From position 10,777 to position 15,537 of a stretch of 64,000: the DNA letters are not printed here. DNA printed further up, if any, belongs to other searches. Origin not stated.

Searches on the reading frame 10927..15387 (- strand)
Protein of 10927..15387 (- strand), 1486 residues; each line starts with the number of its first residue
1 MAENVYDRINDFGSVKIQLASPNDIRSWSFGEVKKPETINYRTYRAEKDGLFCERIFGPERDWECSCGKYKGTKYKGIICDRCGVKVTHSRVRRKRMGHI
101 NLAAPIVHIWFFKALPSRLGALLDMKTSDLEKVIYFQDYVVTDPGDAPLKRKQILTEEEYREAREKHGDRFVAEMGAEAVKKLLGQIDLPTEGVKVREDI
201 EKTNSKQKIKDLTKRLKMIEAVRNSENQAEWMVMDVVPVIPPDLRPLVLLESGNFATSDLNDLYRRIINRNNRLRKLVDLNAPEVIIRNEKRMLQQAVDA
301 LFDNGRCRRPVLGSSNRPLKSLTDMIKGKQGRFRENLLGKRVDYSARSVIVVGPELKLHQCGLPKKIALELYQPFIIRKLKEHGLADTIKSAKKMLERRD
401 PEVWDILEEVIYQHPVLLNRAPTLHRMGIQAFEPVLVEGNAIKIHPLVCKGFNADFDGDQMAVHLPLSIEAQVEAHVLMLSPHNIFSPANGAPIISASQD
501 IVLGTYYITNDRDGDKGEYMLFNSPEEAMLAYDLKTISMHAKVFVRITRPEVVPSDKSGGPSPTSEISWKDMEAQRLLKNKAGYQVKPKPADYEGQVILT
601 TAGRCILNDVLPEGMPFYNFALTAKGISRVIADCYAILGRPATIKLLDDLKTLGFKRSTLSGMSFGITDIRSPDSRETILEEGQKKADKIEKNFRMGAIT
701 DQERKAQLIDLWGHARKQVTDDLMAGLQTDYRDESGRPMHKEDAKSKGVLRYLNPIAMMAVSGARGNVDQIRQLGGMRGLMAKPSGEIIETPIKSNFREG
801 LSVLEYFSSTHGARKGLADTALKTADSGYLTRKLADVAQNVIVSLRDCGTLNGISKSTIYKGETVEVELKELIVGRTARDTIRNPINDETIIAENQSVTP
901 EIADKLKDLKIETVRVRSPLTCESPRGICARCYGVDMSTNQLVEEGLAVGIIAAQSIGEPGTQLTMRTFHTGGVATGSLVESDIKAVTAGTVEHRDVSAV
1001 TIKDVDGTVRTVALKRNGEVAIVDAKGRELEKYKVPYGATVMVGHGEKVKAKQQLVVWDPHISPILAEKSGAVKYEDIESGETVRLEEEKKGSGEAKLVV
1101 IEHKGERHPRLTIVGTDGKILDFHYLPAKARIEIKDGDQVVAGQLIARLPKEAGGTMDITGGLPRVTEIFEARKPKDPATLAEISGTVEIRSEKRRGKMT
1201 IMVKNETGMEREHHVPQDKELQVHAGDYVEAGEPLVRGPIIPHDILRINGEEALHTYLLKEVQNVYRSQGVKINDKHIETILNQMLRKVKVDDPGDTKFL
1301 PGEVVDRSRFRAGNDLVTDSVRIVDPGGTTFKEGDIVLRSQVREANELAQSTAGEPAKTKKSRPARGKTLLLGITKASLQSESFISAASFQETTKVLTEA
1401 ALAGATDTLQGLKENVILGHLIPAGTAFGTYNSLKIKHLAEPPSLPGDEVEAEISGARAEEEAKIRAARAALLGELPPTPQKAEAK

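Call 40: search_protein_families(library=pfam, proteins=[window:10927-15387:-], max_evalue=0.00001)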
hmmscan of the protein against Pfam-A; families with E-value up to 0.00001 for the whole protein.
window:10927-15387:- (1486 aa): 6 families
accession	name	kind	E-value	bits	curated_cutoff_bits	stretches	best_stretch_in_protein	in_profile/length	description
PF04997.17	RNA_pol_Rpb1_1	-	1.5e-81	274.6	39.7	1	11-337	3-312/312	RNA polymerase Rpb1, domain 1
PF04998.22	RNA_pol_Rpb1_5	-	2.3e-66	224.4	28.5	1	800-1375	1-260/267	RNA polymerase Rpb1, domain 5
PF00623.25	RNA_pol_Rpb1_2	-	6.5e-38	131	25.3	2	403-480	85-165/166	RNA polymerase Rpb1, domain 2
PF04983.23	RNA_pol_Rpb1_3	-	6.5e-21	75.3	28.9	1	484-670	1-162/162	RNA polymerase Rpb1, domain 3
PF05000.22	RNA_pol_Rpb1_4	-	2.2e-18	66.6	24.8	1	699-798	1-107/107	RNA polymerase Rpb1, domain 4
PF01333.25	Apocytochr_F_C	-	5.2e-09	36.6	30.4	0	1182-1239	7-64/118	Apocytochrome F, C-terminal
